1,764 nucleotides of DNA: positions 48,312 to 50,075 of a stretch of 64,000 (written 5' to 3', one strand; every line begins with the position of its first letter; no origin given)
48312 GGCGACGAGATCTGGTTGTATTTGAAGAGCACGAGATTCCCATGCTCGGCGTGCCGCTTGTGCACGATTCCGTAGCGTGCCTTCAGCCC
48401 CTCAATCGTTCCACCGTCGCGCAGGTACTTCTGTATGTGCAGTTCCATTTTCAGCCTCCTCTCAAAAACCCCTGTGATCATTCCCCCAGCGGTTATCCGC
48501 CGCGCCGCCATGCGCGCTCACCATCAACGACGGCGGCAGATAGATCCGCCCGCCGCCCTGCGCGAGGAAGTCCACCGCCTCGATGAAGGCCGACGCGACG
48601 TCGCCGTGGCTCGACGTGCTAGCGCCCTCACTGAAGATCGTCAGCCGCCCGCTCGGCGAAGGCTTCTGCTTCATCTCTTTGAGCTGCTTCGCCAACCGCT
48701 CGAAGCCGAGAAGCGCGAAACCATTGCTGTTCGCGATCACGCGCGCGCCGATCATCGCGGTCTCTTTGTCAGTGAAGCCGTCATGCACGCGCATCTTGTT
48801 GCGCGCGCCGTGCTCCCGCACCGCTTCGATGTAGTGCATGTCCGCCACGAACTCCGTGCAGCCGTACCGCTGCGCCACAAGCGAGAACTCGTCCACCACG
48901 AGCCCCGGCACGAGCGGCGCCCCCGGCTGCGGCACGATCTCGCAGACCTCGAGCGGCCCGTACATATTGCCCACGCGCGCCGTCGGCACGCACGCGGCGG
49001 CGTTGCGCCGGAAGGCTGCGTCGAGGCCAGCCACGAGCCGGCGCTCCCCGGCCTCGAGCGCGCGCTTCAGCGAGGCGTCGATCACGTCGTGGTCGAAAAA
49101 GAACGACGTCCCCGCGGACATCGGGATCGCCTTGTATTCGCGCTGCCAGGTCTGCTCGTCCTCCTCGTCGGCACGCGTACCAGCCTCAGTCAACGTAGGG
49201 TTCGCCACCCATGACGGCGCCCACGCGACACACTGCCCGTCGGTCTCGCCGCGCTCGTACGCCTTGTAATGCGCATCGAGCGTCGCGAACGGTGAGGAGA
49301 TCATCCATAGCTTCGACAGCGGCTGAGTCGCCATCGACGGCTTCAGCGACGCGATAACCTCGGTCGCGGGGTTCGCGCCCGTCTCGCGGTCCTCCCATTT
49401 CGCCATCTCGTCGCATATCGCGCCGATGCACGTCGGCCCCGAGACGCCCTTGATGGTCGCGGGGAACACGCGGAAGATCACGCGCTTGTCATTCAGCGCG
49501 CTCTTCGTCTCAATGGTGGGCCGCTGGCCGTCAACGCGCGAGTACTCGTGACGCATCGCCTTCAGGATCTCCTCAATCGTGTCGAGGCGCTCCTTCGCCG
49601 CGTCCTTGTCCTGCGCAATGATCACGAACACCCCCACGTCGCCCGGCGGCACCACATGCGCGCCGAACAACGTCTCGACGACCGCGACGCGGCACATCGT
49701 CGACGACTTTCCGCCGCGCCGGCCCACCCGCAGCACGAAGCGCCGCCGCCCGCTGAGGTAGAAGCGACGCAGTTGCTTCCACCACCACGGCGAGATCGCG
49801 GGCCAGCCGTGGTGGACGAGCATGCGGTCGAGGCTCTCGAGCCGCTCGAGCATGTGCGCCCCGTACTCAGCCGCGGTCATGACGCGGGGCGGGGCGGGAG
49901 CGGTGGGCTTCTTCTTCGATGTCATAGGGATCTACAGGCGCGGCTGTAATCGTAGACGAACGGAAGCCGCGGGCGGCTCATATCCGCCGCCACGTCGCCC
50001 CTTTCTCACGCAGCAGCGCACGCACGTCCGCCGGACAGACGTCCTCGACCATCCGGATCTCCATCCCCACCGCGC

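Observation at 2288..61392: Genome-wide 18-bp palindromic operator network (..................), including intragenic copies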

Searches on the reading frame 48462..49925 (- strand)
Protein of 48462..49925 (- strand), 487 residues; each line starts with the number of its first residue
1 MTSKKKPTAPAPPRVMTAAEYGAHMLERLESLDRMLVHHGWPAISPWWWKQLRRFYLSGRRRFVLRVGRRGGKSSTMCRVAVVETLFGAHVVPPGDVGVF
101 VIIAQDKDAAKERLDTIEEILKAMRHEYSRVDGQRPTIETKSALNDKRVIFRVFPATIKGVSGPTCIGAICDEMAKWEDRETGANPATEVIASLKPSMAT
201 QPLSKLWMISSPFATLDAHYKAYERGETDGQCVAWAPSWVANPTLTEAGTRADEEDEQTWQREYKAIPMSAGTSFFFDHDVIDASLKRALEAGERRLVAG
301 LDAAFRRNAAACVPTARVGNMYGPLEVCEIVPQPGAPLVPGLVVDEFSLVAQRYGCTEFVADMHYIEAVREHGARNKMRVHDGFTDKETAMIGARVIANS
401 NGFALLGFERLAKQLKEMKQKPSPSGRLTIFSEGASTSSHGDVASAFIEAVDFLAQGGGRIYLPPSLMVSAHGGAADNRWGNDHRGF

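Call 14: search_protein_families(library=pfam, proteins=[window:48462-49925:-], max_evalue=0.01)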
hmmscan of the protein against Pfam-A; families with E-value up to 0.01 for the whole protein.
window:48462-49925:- (487 aa): 1 family
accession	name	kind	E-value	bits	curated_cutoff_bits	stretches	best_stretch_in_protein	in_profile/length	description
PF03354.21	TerL_ATPase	-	2.1e-05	24.7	23.7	1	61-182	22-139/178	Terminase large subunit, ATPase domain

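Call 30: search_dna_similar(query=window:48462-49925:-, collection=phages, mode=protein, max_rows=12)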
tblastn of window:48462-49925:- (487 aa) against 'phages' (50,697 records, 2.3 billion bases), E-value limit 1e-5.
Records with a match: 1; places in all: 1; records where one place covers at least 80% of the query: 0.
Best place of each record, by identity: <60% 1.
By first word of the organism name: Virus 1.
By host as written in the record: - 1.
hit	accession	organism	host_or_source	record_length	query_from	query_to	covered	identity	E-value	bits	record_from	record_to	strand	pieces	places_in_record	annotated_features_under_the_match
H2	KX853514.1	Virus Rctr16k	enrichment culture DAMO/AAA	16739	94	456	75%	29.3%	2e-19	98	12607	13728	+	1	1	similar to similar to terminase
